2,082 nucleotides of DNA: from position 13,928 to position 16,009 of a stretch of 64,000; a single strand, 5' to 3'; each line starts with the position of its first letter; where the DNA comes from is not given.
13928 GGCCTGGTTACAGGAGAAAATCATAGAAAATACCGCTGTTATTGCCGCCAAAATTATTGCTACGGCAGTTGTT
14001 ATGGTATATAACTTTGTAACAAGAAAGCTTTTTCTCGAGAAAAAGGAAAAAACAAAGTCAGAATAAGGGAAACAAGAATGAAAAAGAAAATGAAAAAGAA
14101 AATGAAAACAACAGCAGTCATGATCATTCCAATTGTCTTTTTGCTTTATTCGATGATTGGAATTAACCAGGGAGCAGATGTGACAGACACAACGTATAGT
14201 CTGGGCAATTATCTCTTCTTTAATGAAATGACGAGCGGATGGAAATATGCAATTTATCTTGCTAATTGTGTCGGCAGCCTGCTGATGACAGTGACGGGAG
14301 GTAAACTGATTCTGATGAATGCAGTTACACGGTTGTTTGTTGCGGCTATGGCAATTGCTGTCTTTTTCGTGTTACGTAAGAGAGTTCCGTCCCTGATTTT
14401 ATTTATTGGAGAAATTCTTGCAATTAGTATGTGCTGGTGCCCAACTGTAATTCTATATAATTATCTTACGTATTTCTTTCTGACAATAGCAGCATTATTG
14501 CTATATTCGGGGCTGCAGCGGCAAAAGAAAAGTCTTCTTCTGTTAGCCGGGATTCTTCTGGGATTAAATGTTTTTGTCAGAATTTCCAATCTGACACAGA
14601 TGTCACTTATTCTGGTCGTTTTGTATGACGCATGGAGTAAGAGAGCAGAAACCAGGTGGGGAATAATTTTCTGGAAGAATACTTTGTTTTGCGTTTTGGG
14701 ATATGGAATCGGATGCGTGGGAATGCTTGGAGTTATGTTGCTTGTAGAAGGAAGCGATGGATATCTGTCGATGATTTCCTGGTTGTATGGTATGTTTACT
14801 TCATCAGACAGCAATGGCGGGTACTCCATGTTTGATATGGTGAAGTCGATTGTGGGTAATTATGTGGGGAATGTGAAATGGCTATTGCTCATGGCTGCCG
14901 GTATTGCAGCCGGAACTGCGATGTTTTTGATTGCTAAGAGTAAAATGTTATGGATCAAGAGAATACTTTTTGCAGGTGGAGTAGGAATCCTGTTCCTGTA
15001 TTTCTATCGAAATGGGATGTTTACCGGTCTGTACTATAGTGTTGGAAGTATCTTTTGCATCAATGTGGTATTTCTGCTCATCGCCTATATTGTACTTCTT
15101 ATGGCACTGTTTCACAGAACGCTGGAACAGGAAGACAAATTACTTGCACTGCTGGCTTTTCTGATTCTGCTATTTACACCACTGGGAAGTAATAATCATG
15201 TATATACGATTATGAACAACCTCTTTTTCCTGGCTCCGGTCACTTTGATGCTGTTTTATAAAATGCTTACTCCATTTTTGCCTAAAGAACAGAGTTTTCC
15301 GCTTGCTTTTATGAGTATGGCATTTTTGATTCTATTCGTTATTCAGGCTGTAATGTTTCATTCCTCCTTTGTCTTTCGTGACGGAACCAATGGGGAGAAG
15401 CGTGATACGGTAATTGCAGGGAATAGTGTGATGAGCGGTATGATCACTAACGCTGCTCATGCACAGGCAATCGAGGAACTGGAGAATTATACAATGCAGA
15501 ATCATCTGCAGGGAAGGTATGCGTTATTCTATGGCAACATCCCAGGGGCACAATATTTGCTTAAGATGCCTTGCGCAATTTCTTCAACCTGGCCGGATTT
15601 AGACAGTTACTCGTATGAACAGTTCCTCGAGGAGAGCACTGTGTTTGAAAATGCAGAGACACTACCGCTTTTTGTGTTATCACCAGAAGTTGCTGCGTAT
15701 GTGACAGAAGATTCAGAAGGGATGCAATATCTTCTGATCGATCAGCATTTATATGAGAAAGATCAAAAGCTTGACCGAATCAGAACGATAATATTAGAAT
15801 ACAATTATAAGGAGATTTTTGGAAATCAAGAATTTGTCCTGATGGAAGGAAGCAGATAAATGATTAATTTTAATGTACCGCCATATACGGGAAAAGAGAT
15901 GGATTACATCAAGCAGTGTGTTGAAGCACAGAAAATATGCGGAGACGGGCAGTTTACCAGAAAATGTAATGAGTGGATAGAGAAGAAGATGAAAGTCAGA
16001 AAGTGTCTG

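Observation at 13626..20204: Arn/Gtr-like module predicted to attach an N-acetylated 4-amino-4,6-dideoxyhexose through a polyprenyl-phosphate carrier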

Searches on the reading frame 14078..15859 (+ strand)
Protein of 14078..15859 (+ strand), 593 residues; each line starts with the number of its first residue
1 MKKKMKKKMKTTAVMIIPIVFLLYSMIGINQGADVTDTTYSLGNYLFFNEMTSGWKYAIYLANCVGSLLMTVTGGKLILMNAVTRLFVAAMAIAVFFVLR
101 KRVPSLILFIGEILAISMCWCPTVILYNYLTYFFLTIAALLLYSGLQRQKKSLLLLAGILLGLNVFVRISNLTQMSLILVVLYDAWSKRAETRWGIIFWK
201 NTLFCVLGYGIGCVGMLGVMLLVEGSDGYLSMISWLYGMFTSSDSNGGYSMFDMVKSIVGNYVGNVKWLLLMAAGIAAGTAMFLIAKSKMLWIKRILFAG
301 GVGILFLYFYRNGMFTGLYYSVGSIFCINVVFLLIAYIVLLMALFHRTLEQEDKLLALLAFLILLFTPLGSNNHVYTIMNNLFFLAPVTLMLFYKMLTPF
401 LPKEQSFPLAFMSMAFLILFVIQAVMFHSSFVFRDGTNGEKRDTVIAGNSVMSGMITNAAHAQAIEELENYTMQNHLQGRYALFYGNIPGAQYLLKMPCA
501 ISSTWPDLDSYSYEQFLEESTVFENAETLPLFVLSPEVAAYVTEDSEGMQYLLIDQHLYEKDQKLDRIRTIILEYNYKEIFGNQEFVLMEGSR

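Call 3: search_protein_families(library=pfam, proteins=[window:14078-15859:+], max_evalue=0.01)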
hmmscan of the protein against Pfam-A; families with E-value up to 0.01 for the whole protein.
window:14078-15859:+ (593 aa): 0 families

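Call 4: search_protein_families(library=ncbifam, proteins=[window:14078-15859:+], max_evalue=0.01)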
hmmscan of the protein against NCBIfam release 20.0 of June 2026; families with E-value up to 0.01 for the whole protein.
window:14078-15859:+ (593 aa): 0 families

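Call 13: find_homologous_proteins(query=window:14078-15859:+)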
Query window:14078-15859:+ (593 aa): 540 proteins with E <= 0.001 among 8000 candidates; the best 120 are listed.
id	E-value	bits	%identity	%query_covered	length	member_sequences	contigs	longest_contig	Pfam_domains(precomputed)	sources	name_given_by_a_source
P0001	0.0e+0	1305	100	100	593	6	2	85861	-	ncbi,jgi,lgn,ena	-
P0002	3.2e-224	764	100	61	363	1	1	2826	-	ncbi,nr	ncbi:MAG TPA: hypothetical protein PLZ77_06175, partial [Lachnospiraceae bacterium]|nr:hypothetical 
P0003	5.0e-168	578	48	95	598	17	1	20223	-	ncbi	ncbi:MAG: hypothetical protein ACI4DW_00910 [Lachnospiraceae bacterium]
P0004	1.6e-164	567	45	100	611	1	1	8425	-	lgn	-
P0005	1.1e-160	554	45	99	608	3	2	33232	-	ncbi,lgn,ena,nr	ncbi:MAG: hypothetical protein K2K96_02700 [Lachnospiraceae bacterium]|nr:hypothetical protein [Lach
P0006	1.7e-159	550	45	99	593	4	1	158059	-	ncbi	-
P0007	6.5e-159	548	45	99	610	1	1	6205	-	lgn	-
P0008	1.3e-158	547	47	95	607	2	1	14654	-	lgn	-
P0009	1.6e-158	547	45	99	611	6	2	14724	-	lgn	-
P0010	1.6e-158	547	45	99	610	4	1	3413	-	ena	-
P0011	1.6e-158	547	45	99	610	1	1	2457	-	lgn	-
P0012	7.4e-158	545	46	99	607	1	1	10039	-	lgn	-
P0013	2.3e-157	543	46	97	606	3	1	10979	-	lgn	-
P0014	8.7e-156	538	44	99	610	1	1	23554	-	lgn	-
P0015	1.0e-155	538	45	99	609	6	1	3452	-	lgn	-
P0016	2.7e-154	533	44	99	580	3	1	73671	-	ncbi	-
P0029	3.3e-123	430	40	95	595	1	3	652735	-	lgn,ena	-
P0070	2.7e-110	388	39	84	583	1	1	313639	-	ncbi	-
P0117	5.5e-106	373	40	94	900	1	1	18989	PF01757.29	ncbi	-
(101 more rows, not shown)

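Call 14: search_solved_structures(query=window:14078-15859:+, max_evalue=10)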
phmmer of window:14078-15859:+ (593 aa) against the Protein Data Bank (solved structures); distinct sequences matched with E-value up to 10: 1.
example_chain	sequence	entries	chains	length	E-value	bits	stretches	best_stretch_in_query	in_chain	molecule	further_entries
4dou_A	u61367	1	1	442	2.3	9.8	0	471-494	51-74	Adiponectin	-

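Call 21: search_solved_structures(query=A1, max_evalue=10)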
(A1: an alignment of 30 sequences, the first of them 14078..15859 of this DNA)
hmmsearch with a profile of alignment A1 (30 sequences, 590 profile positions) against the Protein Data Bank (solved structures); distinct sequences matched with E-value up to 10: 0.

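Call 26: find_encoding_contigs(protein=P0006, flank=10000, max_places=2)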
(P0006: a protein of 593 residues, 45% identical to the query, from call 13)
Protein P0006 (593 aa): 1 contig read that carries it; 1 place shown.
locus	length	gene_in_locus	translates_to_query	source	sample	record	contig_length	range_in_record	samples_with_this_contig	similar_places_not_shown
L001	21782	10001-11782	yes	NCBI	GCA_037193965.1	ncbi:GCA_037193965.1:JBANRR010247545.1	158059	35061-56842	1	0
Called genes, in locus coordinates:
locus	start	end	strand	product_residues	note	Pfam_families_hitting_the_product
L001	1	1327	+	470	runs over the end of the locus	PF03062:MBOAT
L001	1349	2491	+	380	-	PF16822:ALGX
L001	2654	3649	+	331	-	PF00106:adh_short (weak), PF01073:3Beta_HSD, PF01370:Epimerase, PF02719:Polysacc_synt_2, PF04321:RmlD_sub_bind, PF05368:NmrA (weak), PF13460:NAD_binding_10, PF16363:GDP_Man_Dehyd, +2 more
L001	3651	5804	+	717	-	PF03102:NeuB, PF08666:SAF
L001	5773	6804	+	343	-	PF00535:Glycos_transf_2, PF10111:Glyco_tranf_2_2, PF13641:Glyco_tranf_2_3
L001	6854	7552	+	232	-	PF02348:CTP_transf_3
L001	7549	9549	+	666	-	PF00583:Acetyltransf_1, PF13302:Acetyltransf_3, PF13508:Acetyltransf_7 (faint), PF01757:Acyl_transf_3, PF04138:GtrA_DPMS_TM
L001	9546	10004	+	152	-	PF04138:GtrA_DPMS_TM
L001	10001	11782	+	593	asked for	-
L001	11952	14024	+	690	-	-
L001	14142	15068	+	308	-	PF13476:AAA_23 (faint), PF00005:ABC_tran, PF13304:AAA_21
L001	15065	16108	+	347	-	PF01061:ABC2_membrane, PF12679:ABC2_membrane_2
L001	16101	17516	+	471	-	-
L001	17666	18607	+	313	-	PF00493:MCM (weak), PF20030:bpMoxR, PF00004:AAA (weak), PF07726:AAA_3, PF07728:AAA_5, PF17863:AAA_lid_2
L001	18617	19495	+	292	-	PF01882:DUF58, PF13519:VWA_2 (weak)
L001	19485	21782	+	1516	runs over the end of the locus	PF07584:BatA, PF13519:VWA_2 (weak), PF00092:VWA, PF13519:VWA_2, PF00092:VWA, PF13519:VWA_2, PF13768:VWA_3, PF07090:GATase1_like (weak), +1 more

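Call 27: find_encoding_contigs(protein=P0016, flank=10000, max_places=2)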
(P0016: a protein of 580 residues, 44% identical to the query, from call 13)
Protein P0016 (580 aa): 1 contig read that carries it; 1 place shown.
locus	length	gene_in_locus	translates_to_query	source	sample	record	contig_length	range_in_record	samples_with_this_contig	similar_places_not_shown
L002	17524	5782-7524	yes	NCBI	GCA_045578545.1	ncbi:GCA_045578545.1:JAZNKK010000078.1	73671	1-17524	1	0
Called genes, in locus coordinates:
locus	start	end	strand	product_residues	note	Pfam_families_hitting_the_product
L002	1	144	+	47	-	?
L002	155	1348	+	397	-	PF00155:Aminotran_1_2, PF01041:DegT_DnrJ_EryC1, PF01053:Cys_Met_Meta_PP, PF01212:Beta_elim_lyase, PF00266:Aminotran_5 (weak)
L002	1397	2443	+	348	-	PF00535:Glycos_transf_2, PF10111:Glyco_tranf_2_2, PF13641:Glyco_tranf_2_3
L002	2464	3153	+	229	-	PF02348:CTP_transf_3, PF12804:NTP_transf_3 (faint)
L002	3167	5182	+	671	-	PF13302:Acetyltransf_3, PF01757:Acyl_transf_3, PF04138:GtrA_DPMS_TM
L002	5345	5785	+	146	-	PF04138:GtrA_DPMS_TM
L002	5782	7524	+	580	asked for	-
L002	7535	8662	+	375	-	PF01041:DegT_DnrJ_EryC1, PF00155:Aminotran_1_2, PF00266:Aminotran_5 (weak)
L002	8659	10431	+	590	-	-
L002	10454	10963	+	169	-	PF13302:Acetyltransf_3, PF13420:Acetyltransf_4, PF13523:Acetyltransf_8 (weak), PF00583:Acetyltransf_1, PF13508:Acetyltransf_7 (weak)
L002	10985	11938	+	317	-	PF00535:Glycos_transf_2, PF10111:Glyco_tranf_2_2 (weak), PF13641:Glyco_tranf_2_3 (weak)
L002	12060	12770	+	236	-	PF13641:Glyco_tranf_2_3, PF00535:Glycos_transf_2, PF10111:Glyco_tranf_2_2 (weak)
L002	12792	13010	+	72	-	-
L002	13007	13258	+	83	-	-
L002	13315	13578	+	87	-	-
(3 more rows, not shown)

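Call 32: predict_structure(alignment_id=A1)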
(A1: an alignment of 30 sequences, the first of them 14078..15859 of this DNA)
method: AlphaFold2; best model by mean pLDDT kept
length: 593 residues; sequences in the alignment: 30
mean_pLDDT: 89.9   pTM: 0.90
mean pLDDT of the five models: 89.9, 89.5, 88.2, 87.1, 86.3
residues with pLDDT >= 90: 395; 70-90: 177; 50-70: 21; < 50: 0
segments of 3 or more residues with pLDDT < 50: none
pLDDT, mean of each block of 10 residues (from residue 1): 80 93 94 77 89 82 93 93 94 97 95 95 85 96 96 97 90 86 89 84 95 93 84 76 58 83 94 95 86 95 96 87 87 97 95 96 88 79 96 85 84 96 93 79 88 92 94 95 92 93 85 90 89 96 94 92 94 95 96 86
secondary structure, 60 per line:
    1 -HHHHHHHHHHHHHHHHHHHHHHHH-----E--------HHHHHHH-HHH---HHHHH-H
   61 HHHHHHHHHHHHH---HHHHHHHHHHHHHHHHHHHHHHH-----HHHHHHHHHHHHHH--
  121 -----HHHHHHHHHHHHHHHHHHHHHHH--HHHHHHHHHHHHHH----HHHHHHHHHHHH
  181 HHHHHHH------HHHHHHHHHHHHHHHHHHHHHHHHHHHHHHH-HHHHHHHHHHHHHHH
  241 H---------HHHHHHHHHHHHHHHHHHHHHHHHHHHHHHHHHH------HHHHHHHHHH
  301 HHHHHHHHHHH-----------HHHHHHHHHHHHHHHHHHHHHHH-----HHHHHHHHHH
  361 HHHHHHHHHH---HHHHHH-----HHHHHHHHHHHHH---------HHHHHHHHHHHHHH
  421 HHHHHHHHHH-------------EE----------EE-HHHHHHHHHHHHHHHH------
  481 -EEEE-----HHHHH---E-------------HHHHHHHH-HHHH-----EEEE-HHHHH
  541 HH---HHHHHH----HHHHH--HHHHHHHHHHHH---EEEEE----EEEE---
elements in order: H2-25 H40-46 H54-58 H60-73 H77-99 H105-118 H126-148 H151-164 H169-187 H194-224 H226-241 H251-284 H291-311 H323-345 H351-370 H374-379 H385-397 H407-430 H459-474 E482-485 H491-495 H513-520 H522-525 E531-534 H536-542 H546-551 H556-560 H563-574 E578-582 E587-590

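Call 36: fold_search(model_id=the predicted structure, library=pdb)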
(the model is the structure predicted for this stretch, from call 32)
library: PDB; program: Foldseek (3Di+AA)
matches with E <= 10: 306; with E <= 0.001: 10
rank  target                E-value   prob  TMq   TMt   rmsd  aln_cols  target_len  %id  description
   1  6s7t_A                2.1e-05  1.00  0.48  0.41  16.8       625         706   11  Cryo-EM structure of human oligosaccharyltransferase complex OST-B (released 2019-12-18)
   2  6ftg_5                1.1e-04  1.00  0.51  0.47  16.8       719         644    8  Subtomogram average of OST-containing ribosome-translocon complexes from canine rough microsomal membranes (released 2018-03-21)
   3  5f15                  1.1e-04  1.00  0.43  0.46  15.3       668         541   11  Crystal Structure of ArnT from Cupriavidus metallidurans bound to Undecaprenyl phosphate (released 2016-02-17)
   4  9n9j_I                1.3e-04  1.00  0.50  0.44  17.6       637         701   11  Structure of a GRP94 folding intermediate engaged with a CCDC134- and FKBP11-bound secretory translocon (released 2025-11-19)
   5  6ezn_F                4.9e-04  1.00  0.50  0.46  13.9       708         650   10  Cryo-EM structure of the yeast oligosaccharyltransferase (OST) complex (released 2018-01-17)
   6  8if8_B                5.1e-04  1.00  0.37  0.35  12.6       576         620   11  Arabinosyltransferase AftA (released 2023-05-31)
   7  8pn9_A                5.6e-04  1.00  0.47  0.43  15.8       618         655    9  Structure of human oligosaccharyltransferase OST-A complex bound to NGI-1 (released 2024-05-08)
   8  5ogl_A                6.2e-04  1.00  0.44  0.38  18.2       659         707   12  Structure of bacterial oligosaccharyltransferase PglB in complex with an acceptor peptide and an lipid-linked oligosac (released 2017-10-25)
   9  3waj                  7.4e-04  1.00  0.37  0.29  15.5       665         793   10  Crystal structure of the Archaeoglobus fulgidus oligosaccharyltransferase (O29867_ARCFU) complex with Zn and sulfate (released 2013-10-30)
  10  6s7o_A                8.8e-04  1.00  0.45  0.42  16.4       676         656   10  Cryo-EM structure of human oligosaccharyltransferase complex OST-A (released 2019-12-18)
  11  6gxc_A                1.1e-03  1.00  0.43  0.37  18.6       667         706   12  Bacterial oligosaccharyltransferase PglB in complex with an inhibitory peptide and a reactive lipid-linked oligosaccha (released 2018-11-14)
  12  8if8_C                1.4e-03  1.00  0.44  0.44   9.4       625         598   10  Arabinosyltransferase AftA (released 2023-05-31)
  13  9i5k_A                3.0e-03  1.00  0.43  0.50  12.2       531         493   12  Structure of the Chaetomium thermophilum Pmt4 homodimer (C2 symmetry) (released 2025-12-24)
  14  6p25_B                3.6e-03  1.00  0.30  0.26   4.5       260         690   11  Structure of S. cerevisiae protein O-mannosyltransferase Pmt1-Pmt2 complex bound to the sugar donor and a peptide acce (released 2019-07-10)
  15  8agb_A                7.6e-03  1.00  0.47  0.44  13.4       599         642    9  Structure of yeast oligosaccharylransferase complex with lipid-linked oligosaccharide bound (released 2022-12-07)
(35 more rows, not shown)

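Call 52: search_protein_families(library=pfam, alignment_id=A1, max_evalue=1)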
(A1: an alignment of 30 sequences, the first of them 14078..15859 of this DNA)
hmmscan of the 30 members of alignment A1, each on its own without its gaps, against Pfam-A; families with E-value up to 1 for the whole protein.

A. member 1, window:14078-15859:+ (593 aa): 0 families

B. families by the number of members that match (of 30 scanned): 15 families
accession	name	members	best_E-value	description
PF13231.12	PMT_2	2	3.3e-05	Dolichyl-phosphate-mannose-protein mannosyltransferase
PF04973.17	NMN_transporter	1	0.0004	Nicotinamide mononucleotide transporter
PF02163.28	Peptidase_M50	1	0.0027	Peptidase family M50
PF05545.16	FixQ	1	0.0032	Cbb3-type cytochrome oxidase component FixQ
PF05767.17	Pox_A14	1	0.0085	Poxvirus virion envelope protein A14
PF01297.22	ZnuA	1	0.02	Zinc-uptake complex component A periplasmic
PF15706.10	TMEM132_C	1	0.12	TMEM132 C-terminal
PF00018.34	SH3_1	1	0.13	SH3 domain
PF11833.13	CPP1-like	1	0.14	Protein CHAPERONE-LIKE PROTEIN OF POR1-like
PF20237.3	DUF6594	1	0.14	Family of unknown function (DUF6594)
PF11694.13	DUF3290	1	0.25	Protein of unknown function (DUF3290)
PF17866.7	AAA_lid_6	1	0.3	AAA lid domain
PF07790.16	Pilin_N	1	0.47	Archaeal Type IV pilin, N-terminal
PF11676.13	DUF3272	1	0.54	Protein of unknown function (DUF3272)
PF18953.6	SAP_new25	1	0.91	SAP domain-containing new25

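Call 74: find_encoding_contigs(protein=P0029, flank=8000, max_places=1)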
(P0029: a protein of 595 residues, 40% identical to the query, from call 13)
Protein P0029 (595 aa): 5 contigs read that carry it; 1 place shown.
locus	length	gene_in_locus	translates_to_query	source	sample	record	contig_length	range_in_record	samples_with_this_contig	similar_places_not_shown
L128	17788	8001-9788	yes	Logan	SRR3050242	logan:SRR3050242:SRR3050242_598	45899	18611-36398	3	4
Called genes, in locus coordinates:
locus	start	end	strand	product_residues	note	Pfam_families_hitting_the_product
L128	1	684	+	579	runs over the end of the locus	PF00664:ABC_membrane, PF00005:ABC_tran, PF02463:SMC_N (weak)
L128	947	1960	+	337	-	PF00535:Glycos_transf_2, PF10111:Glyco_tranf_2_2, PF13641:Glyco_tranf_2_3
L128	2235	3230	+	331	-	PF01073:3Beta_HSD, PF01370:Epimerase, PF02719:Polysacc_synt_2, PF04321:RmlD_sub_bind, PF05368:NmrA, PF07993:NAD_binding_4, PF13460:NAD_binding_10, PF16363:GDP_Man_Dehyd, +1 more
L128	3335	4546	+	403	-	PF00155:Aminotran_1_2, PF01041:DegT_DnrJ_EryC1, PF01053:Cys_Met_Meta_PP (weak)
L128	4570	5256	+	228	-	PF02348:CTP_transf_3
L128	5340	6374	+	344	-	PF02684:LpxB (weak), PF04101:Glyco_tran_28_C (weak)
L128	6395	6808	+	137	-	PF04138:GtrA_DPMS_TM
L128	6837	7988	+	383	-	PF01757:Acyl_transf_3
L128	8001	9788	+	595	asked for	-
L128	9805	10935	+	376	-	PF01041:DegT_DnrJ_EryC1, PF00155:Aminotran_1_2, PF00266:Aminotran_5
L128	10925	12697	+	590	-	-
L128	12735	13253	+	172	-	PF13302:Acetyltransf_3, PF13420:Acetyltransf_4 (weak), PF00583:Acetyltransf_1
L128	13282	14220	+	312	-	PF00535:Glycos_transf_2, PF10111:Glyco_tranf_2_2, PF13641:Glyco_tranf_2_3 (weak)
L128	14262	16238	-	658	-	-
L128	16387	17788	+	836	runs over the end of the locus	PF04932:Wzy_C (weak)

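Call 75: find_encoding_contigs(protein=P0070, flank=8000, max_places=1)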
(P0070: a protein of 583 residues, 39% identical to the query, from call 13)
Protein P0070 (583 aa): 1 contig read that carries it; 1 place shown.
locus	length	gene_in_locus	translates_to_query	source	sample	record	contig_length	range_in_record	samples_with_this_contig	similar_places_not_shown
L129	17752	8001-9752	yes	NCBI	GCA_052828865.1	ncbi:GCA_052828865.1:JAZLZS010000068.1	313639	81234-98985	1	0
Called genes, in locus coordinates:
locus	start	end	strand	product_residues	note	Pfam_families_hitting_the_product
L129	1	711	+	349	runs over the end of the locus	PF03102:NeuB, PF08666:SAF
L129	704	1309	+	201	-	PF00551:Formyl_trans_N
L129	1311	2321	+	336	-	PF04007:DUF354, PF04101:Glyco_tran_28_C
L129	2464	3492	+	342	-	PF00535:Glycos_transf_2, PF10111:Glyco_tranf_2_2 (weak), PF13641:Glyco_tranf_2_3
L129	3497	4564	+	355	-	PF07922:Glyco_transf_52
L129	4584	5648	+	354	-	PF01757:Acyl_transf_3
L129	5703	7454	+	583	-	PF00664:ABC_membrane, PF00005:ABC_tran, PF02463:SMC_N (faint)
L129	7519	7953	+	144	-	PF04138:GtrA_DPMS_TM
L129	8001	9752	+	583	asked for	-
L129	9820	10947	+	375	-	PF00155:Aminotran_1_2, PF01041:DegT_DnrJ_EryC1, PF00266:Aminotran_5 (faint)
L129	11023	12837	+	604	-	-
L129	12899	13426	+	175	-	PF13302:Acetyltransf_3, PF13420:Acetyltransf_4, PF00583:Acetyltransf_1 (weak)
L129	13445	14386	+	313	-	PF00535:Glycos_transf_2, PF10111:Glyco_tranf_2_2 (weak)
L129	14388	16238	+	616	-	PF19484:DUF6020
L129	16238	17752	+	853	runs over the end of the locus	-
